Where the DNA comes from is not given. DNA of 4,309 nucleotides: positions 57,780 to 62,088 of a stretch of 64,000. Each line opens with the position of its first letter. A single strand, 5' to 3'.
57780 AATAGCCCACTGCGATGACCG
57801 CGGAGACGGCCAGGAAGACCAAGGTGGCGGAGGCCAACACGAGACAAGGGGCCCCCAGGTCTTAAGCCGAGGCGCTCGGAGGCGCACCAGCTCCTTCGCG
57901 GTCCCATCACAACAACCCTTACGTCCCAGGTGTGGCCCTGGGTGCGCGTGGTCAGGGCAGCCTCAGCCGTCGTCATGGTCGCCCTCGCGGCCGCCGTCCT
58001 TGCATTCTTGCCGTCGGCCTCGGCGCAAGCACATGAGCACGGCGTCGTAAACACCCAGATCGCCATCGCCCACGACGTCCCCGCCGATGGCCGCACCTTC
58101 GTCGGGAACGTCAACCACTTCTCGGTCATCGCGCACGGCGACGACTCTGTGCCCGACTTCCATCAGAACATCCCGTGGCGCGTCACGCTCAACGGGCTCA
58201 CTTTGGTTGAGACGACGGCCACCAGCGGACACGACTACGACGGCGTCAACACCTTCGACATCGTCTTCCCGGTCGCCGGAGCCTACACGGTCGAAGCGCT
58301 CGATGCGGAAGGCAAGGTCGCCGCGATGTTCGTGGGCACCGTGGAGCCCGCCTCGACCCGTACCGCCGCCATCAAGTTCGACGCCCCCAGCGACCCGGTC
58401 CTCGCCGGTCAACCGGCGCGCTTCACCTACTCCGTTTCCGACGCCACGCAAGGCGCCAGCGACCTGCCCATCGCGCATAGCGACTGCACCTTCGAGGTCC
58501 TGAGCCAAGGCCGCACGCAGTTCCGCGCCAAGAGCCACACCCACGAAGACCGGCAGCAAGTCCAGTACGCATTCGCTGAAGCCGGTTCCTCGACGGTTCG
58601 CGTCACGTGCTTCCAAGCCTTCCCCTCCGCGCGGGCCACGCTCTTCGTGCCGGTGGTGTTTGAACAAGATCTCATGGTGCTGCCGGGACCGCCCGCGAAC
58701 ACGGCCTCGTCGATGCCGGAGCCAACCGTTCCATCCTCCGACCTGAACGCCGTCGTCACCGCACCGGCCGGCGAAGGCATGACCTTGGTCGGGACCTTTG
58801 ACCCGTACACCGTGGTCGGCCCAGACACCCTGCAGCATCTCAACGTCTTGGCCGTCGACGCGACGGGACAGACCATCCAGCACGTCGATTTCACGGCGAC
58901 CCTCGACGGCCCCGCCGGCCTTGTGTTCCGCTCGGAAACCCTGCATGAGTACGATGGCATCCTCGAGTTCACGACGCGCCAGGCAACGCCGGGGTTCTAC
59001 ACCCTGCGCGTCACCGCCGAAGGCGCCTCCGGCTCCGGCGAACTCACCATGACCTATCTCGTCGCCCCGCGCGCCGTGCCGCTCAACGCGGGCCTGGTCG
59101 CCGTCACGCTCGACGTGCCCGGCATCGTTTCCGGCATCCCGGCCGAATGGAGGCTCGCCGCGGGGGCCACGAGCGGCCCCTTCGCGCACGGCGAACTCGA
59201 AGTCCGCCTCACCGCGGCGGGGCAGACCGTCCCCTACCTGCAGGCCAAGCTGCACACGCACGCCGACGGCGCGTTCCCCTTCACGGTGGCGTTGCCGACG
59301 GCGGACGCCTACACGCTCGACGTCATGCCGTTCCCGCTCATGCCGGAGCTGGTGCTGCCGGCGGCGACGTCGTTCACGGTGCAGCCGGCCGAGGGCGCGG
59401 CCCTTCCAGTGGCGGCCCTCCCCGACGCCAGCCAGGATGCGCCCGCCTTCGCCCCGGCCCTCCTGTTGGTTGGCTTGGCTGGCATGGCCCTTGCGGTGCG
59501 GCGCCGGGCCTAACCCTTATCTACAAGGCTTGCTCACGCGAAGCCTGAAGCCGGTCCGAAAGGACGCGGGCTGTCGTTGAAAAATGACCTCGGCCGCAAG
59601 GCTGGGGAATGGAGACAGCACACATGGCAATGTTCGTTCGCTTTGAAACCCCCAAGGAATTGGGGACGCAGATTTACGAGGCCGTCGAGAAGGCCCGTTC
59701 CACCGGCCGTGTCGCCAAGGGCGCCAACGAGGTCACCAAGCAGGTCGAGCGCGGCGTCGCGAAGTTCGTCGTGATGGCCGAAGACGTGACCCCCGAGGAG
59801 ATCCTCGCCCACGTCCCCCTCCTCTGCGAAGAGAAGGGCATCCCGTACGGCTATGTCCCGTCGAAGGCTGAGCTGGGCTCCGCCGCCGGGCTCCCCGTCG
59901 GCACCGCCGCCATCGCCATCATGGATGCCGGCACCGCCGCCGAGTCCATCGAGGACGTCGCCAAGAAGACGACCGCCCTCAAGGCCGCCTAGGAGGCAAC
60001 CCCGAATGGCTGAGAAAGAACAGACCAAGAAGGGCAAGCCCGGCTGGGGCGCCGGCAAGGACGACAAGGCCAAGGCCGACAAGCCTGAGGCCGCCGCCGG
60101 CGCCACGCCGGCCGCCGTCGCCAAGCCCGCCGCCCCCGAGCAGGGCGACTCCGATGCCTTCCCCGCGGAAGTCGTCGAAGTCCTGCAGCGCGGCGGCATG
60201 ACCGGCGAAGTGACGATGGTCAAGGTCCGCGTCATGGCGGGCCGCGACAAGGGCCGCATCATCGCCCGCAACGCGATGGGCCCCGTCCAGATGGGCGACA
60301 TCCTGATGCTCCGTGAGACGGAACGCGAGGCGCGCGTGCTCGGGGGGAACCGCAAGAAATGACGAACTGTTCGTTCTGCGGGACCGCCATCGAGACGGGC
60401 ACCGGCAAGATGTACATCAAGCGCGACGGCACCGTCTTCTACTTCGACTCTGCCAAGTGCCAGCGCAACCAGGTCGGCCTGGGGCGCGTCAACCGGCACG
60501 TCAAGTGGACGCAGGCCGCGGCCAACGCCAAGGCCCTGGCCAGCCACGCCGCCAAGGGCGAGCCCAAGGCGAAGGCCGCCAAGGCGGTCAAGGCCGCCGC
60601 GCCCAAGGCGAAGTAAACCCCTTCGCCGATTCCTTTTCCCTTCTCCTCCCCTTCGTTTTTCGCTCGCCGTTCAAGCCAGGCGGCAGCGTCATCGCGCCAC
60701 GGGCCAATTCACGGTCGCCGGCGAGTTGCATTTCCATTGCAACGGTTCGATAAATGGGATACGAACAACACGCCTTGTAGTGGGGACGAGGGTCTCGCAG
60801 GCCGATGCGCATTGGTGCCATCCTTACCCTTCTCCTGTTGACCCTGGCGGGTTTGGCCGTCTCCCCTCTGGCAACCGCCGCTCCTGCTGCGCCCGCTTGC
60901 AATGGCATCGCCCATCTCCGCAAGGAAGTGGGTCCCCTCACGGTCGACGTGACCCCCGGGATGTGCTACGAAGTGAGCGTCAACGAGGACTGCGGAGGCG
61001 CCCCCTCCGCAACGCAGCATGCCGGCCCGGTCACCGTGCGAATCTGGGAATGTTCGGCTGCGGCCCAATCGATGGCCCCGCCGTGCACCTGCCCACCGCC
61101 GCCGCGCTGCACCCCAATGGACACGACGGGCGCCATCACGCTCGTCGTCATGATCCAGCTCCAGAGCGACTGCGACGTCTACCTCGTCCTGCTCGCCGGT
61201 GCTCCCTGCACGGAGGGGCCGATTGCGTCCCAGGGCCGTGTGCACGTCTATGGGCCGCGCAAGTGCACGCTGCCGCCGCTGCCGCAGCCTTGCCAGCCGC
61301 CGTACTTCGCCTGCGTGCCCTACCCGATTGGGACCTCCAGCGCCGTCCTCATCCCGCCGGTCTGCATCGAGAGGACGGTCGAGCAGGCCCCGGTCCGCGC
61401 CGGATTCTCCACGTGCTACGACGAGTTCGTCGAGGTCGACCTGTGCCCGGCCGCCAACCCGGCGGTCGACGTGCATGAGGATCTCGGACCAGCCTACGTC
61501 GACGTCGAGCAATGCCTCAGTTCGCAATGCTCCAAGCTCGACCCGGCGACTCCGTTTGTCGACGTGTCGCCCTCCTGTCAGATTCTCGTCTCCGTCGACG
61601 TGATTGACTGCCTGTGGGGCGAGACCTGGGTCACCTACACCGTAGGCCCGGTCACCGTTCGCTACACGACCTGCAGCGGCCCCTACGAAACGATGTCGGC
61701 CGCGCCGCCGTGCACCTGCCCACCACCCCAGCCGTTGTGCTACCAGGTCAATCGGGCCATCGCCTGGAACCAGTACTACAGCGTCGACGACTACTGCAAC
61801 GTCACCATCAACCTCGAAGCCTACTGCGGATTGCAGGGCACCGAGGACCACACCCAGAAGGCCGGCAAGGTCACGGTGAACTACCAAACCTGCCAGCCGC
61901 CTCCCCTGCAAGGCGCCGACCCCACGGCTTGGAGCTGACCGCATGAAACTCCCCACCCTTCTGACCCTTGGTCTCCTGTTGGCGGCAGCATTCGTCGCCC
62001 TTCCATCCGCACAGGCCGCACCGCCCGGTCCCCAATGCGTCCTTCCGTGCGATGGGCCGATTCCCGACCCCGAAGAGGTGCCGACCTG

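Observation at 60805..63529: Tandem pair of secreted Cys/Pro-rich proteins built from an unrecognised 4-Cys module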

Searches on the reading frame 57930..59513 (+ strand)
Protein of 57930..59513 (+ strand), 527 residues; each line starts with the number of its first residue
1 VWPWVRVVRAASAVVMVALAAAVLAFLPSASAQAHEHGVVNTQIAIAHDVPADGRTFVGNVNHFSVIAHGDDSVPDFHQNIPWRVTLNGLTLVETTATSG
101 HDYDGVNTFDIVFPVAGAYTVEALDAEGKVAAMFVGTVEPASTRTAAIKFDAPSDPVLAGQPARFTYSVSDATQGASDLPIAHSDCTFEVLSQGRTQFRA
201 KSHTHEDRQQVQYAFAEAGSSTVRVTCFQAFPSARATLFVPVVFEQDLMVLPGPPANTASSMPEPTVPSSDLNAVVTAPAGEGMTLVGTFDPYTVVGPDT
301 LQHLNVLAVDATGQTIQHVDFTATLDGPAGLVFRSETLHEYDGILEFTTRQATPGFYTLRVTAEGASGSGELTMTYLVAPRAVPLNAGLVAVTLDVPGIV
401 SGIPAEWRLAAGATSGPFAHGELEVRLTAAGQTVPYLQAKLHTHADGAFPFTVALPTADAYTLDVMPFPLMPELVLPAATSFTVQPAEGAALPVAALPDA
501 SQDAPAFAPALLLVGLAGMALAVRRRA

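Call 4: search_protein_families(library=pfam, proteins=[window:57930-59513:+], max_evalue=1)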
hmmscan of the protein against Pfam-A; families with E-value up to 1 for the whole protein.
window:57930-59513:+ (527 aa): 7 families
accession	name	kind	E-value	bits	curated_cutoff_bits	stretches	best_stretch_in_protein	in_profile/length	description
PF00801.26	PKD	-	0.00014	22.2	23.5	1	151-242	5-80/80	PKD domain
PF00630.25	Filamin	-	0.00018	22.7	26.9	0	155-227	15-82/93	Filamin/ABP280 repeat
PF02369.22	Big_1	-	0.0013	19.2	34.9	1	304-369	21-87/93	Bacterial Ig-like domain (group 1)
PF05345.18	He_PIG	-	0.0079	17.1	24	1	314-378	32-95/96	Putative Ig domain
PF23265.1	Ig-like_KY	-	0.037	14.6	27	0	442-485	74-117/129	KY-like, immunoglobulin-like domain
PF14715.11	FixP_N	-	0.077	13.2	24.9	0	337-349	5-17/48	N-terminal domain of cytochrome oxidase-cbb3, FixP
PF03345.20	OST48_N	-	0.17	11.6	36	1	183-239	159-212/246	OST48, N-terminal domain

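Call 5: search_protein_families(library=ncbifam, proteins=[window:57930-59513:+], max_evalue=1)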
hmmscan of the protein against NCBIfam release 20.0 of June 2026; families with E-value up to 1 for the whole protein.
window:57930-59513:+ (527 aa): 0 families
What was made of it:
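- Closest known: Chlamydial cysteine-rich envelope proteins OmcA/OmcB. Different: No homology (calls 4, 5).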

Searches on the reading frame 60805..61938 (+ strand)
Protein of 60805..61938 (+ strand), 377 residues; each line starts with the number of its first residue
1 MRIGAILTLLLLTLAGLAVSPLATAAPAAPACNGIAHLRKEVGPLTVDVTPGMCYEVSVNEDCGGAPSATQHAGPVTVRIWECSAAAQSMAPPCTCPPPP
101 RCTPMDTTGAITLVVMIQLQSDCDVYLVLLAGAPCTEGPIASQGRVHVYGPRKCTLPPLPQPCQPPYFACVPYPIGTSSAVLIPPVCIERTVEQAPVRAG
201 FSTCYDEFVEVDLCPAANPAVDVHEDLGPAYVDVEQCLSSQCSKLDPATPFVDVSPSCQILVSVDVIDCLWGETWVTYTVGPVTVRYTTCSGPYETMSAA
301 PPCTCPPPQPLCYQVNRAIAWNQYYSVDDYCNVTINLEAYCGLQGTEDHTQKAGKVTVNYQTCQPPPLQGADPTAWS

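Call 4: search_protein_families(library=pfam, proteins=[window:60805-61938:+], max_evalue=1)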
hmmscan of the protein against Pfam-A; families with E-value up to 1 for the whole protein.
window:60805-61938:+ (377 aa): 0 families

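Call 5: search_protein_families(library=ncbifam, proteins=[window:60805-61938:+], max_evalue=1)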
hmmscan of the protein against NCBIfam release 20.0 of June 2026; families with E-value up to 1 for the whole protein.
window:60805-61938:+ (377 aa): 0 families

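Call 10: find_homologous_proteins(query=window:60805-61938:+, max_evalue=0.001)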
Query window:60805-61938:+ (377 aa): 24 proteins with E <= 0.001 among 8000 candidates.
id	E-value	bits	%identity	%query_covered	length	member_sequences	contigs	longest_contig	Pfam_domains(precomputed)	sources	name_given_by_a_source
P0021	3.1e-184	631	100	72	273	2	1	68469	-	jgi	jgi:hypothetical protein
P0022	1.1e-77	280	44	90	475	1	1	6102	-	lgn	-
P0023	1.1e-65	241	39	50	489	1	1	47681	-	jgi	jgi:hypothetical protein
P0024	1.7e-62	230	36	70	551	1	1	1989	-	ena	-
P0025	4.6e-46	176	54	29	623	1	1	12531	-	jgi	jgi:hypothetical protein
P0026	5.4e-45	172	34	89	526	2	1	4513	-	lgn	-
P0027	2.9e-42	163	35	70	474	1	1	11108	-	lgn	-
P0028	4.1e-42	163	32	89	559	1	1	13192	-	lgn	-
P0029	2.7e-36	144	30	51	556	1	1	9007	-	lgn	-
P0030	5.1e-33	133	38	49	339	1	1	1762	-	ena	-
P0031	5.7e-30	123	40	52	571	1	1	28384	-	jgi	jgi:hypothetical protein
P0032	3.0e-28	117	34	81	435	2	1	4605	-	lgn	-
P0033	3.4e-27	114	54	17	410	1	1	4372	-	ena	-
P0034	1.0e-26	112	35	50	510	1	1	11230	-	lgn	-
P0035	2.5e-25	108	31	50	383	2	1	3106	-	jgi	jgi:hypothetical protein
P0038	1.1e-22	99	47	32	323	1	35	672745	-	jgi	jgi:hypothetical protein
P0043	8.2e-9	53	39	25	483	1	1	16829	-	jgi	-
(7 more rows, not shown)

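Call 53: search_protein_families(library=pfam, proteins=[P0025], max_evalue=1)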
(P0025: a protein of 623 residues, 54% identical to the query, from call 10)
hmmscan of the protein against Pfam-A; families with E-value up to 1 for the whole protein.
P0025 (623 aa): 1 family
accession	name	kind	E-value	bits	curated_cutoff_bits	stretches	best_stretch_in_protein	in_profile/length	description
PF18338.7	BppL_N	-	0.28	11.3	25.8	0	123-133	3-13/25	Lower baseplate protein N-terminal domain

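Call 65: find_encoding_contigs(protein=P0038, flank=8000, max_places=3)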
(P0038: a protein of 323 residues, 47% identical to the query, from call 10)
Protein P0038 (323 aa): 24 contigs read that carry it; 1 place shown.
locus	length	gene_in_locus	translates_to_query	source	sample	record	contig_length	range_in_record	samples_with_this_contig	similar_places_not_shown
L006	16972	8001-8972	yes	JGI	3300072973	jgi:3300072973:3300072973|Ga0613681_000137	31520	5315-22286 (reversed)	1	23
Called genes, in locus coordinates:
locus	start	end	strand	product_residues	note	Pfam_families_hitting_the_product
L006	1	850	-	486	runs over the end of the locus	PF03853:YjeF_N, PF01256:Carb_kinase, PF02110:HK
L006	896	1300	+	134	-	PF01849:NAC, PF19026:UBA_HYPK (weak)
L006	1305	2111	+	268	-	-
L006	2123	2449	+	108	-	-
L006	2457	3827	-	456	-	PF00999:Na_H_Exchanger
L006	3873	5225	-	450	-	PF00999:Na_H_Exchanger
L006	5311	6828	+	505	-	-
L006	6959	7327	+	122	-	PF01248:Ribosomal_L7Ae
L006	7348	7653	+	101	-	PF01200:Ribosomal_S28e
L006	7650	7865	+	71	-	PF01246:Ribosomal_L24e, PF06467:zf-FCS (weak)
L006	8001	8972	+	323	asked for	-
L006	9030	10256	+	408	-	PF13349:DUF4097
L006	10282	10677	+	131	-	PF00075:RNase_H, PF13456:RVT_3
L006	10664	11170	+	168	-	-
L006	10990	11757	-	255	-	-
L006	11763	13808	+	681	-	PF03176:MMPL, PF02460:Patched (weak), PF12349:Sterol-sensing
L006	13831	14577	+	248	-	PF01925:TauE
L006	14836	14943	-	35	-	-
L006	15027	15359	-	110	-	PF00156:Pribosyltran, PF14572:Pribosyl_synth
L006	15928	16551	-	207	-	PF13489:Methyltransf_23, PF13649:Methyltransf_25, PF08241:Methyltransf_11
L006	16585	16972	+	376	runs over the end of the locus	PF01656:CbiA, PF02374:ArsA_ATPase, PF10609:ParA (weak), PF13614:AAA_31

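Call 66: find_encoding_contigs(protein=P0043, flank=8000, max_places=2)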
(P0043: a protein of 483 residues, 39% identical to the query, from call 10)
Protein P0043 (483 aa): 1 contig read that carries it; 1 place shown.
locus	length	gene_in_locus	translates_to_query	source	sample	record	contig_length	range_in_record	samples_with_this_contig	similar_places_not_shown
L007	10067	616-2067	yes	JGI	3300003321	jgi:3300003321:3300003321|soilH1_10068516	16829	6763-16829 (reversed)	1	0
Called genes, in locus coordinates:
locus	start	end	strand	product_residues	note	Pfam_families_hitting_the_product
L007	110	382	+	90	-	PF01246:Ribosomal_L24e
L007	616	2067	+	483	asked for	-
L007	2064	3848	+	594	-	-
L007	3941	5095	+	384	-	PF13349:DUF4097, PF10988:DUF2807 (faint)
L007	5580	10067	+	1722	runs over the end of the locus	PF18884:TSP3_bac (weak)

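Call 72: list_cluster_members(proteins=[window:60805-61935:+, window:61943-63526:+])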
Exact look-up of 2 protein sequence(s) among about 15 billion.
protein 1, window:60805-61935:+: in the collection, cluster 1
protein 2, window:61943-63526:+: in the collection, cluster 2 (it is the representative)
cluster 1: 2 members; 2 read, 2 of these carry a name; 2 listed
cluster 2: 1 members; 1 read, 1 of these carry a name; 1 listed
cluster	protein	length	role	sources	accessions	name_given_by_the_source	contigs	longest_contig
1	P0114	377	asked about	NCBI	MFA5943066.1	MAG: hypothetical protein WC876_01225 [Candidatus Thermoplasmatota archaeon]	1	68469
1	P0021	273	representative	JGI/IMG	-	hypothetical protein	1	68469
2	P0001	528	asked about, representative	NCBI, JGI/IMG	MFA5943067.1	MAG: hypothetical protein WC876_01230 [Candidatus Thermoplasmatota archaeon] | hypothetical protein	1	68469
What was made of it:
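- NCBI and JGI both call the + strand genes (call 72).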
